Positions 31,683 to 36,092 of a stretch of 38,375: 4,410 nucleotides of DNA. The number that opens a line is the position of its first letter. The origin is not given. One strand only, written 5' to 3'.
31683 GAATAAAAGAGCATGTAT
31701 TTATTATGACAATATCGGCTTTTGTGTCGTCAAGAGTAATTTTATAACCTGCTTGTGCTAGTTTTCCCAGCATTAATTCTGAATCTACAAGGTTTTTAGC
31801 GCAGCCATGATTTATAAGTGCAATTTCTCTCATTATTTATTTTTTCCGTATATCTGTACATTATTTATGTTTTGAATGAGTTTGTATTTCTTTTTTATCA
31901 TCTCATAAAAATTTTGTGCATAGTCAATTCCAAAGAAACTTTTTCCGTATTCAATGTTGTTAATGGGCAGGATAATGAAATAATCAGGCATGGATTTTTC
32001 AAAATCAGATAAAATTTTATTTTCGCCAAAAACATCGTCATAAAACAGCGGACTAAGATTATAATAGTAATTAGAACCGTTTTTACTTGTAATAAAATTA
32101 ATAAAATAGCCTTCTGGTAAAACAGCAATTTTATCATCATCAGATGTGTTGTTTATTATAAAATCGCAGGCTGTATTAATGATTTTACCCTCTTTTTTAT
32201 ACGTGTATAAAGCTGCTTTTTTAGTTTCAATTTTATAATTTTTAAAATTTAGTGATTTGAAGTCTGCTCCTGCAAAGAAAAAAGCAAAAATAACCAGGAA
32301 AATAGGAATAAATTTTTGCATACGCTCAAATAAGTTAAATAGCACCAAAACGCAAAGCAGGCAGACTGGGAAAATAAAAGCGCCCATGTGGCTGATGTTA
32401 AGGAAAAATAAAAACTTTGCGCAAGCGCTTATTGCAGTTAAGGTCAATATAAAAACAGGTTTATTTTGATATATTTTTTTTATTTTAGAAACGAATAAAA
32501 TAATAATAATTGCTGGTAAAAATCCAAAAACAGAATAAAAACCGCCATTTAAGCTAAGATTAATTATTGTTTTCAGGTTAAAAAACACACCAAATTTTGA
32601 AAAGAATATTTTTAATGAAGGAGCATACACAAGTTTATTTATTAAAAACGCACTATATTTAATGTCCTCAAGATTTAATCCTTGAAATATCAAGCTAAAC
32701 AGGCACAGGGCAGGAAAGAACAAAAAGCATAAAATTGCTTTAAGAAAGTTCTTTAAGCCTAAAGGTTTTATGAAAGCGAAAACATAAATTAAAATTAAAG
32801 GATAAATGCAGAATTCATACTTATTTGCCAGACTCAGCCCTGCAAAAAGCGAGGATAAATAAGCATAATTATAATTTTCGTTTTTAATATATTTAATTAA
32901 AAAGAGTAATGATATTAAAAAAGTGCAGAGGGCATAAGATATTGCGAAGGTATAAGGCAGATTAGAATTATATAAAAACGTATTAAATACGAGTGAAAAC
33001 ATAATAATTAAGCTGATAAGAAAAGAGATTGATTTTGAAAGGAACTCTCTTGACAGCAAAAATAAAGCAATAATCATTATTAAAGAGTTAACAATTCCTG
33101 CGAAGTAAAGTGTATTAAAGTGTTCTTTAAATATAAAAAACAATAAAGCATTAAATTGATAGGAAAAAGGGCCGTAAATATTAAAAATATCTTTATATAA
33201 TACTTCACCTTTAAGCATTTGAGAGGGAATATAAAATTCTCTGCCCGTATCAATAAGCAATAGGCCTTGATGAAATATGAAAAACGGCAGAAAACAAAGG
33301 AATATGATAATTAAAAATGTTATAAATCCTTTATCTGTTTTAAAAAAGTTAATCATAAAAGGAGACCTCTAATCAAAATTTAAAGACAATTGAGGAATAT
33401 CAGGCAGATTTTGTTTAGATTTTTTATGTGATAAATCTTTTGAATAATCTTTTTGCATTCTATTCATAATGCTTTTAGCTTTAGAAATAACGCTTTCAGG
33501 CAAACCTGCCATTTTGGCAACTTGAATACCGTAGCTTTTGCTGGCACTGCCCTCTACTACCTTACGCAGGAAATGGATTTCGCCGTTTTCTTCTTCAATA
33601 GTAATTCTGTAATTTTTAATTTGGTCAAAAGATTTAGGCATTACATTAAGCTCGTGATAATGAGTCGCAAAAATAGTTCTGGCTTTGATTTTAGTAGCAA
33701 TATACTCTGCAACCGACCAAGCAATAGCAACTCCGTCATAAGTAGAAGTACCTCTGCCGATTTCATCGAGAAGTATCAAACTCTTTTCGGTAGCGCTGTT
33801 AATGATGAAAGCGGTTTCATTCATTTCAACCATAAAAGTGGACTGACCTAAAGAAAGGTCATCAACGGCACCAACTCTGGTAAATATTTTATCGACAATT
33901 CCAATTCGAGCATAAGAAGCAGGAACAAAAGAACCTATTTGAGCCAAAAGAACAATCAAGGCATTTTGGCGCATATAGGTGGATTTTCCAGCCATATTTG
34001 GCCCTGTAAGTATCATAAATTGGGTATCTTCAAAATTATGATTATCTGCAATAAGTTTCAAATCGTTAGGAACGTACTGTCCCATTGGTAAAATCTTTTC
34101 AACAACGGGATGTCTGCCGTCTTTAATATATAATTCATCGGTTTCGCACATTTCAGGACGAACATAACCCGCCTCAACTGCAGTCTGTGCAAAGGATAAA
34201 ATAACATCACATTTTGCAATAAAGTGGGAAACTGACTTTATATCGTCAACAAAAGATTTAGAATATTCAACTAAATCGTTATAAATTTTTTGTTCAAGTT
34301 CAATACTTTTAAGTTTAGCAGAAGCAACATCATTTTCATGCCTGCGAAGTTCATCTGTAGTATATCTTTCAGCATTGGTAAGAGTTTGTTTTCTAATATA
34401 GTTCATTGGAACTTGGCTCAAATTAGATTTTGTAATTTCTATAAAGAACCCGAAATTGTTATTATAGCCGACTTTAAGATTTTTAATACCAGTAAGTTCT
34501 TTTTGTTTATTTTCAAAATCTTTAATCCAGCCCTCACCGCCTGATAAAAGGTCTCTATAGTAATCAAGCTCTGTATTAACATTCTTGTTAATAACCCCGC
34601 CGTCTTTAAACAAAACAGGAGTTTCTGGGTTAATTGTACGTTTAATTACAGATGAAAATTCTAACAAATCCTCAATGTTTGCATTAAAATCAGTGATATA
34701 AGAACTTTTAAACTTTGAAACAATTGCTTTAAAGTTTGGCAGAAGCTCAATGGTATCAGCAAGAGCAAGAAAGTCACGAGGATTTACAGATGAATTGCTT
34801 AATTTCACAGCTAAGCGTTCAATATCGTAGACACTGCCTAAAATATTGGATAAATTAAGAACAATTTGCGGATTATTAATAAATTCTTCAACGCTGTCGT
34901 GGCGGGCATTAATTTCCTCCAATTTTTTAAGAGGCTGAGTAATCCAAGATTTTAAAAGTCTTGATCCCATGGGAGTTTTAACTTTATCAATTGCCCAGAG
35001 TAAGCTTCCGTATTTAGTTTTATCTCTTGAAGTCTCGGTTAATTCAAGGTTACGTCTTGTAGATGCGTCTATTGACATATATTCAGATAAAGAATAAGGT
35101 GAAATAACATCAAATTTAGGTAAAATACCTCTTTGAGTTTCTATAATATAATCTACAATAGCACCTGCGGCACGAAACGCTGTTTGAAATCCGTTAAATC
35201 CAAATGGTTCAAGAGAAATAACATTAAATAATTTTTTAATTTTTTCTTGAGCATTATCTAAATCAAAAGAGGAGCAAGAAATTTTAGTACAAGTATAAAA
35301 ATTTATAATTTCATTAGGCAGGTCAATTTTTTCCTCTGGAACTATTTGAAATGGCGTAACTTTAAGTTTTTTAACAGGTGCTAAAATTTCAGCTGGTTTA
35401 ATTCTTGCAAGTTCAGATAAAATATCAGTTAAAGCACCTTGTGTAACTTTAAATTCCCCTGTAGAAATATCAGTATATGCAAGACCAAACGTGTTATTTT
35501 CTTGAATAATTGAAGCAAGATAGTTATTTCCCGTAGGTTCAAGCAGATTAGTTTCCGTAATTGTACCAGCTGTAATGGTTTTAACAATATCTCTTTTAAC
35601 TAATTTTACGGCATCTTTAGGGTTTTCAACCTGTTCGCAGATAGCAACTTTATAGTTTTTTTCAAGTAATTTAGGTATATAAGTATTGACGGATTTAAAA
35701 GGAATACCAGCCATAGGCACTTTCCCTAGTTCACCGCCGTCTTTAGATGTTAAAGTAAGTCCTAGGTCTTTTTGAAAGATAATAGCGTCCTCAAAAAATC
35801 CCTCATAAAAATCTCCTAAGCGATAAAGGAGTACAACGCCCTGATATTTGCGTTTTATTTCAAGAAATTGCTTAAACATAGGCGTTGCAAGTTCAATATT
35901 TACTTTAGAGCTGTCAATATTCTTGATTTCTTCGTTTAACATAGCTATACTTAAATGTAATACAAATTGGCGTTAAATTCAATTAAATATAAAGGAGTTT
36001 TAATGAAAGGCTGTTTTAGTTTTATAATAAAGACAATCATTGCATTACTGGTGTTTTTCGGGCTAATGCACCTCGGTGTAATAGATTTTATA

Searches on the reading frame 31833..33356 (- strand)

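Call 67: search_protein_families(library=pfam, proteins=[window:31833-33356:-], max_evalue=0.00001)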
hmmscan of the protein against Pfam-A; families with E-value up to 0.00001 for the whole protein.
window:31833-33356:- (507 aa): 1 family
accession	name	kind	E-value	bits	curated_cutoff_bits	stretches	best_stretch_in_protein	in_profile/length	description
PF13231.12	PMT_2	-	1.5e-07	32.2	26.1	1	63-221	4-155/160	Dolichyl-phosphate-mannose-protein mannosyltransferase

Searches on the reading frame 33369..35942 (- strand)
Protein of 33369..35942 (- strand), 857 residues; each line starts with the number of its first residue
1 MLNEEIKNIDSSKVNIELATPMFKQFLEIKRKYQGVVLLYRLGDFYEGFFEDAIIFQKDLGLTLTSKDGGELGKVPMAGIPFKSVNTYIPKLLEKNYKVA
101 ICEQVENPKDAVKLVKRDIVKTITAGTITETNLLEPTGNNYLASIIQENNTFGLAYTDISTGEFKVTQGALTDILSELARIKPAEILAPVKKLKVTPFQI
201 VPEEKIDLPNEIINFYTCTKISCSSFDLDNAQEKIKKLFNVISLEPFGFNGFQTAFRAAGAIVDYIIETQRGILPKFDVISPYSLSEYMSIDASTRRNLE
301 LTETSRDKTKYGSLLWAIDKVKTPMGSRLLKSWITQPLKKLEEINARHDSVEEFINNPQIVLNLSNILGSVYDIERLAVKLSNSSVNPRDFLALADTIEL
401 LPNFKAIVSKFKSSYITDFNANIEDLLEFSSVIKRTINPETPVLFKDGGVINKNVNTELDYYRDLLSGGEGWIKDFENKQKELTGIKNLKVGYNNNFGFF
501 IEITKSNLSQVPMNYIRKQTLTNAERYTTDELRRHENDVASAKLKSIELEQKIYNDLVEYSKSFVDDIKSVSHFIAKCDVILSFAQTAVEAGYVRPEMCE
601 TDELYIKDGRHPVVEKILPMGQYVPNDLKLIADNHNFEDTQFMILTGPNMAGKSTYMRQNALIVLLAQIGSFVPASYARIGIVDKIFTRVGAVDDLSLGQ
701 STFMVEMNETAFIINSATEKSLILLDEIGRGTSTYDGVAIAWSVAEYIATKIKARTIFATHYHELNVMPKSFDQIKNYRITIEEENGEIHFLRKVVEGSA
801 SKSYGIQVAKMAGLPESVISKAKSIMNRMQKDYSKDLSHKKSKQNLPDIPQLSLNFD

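Call 67: search_protein_families(library=pfam, proteins=[window:33369-35942:-], max_evalue=0.00001)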
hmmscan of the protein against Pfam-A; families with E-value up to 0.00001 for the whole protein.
window:33369-35942:- (857 aa): 5 families
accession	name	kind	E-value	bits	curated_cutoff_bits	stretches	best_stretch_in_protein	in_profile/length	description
PF00488.27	MutS_V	-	5.4e-87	291.1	30.2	1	643-829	1-187/188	MutS domain V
PF05192.23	MutS_III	-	5.3e-48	164.4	34.1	1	294-585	1-194/194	MutS domain III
PF01624.25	MutS_I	-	2.4e-37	128.1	20.6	1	20-131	1-112/113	MutS domain I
PF05190.23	MutS_IV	-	1.6e-28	99.3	22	1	455-543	2-90/92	MutS family domain IV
PF05188.22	MutS_II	-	2.6e-24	86.5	25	1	140-277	1-132/133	MutS domain II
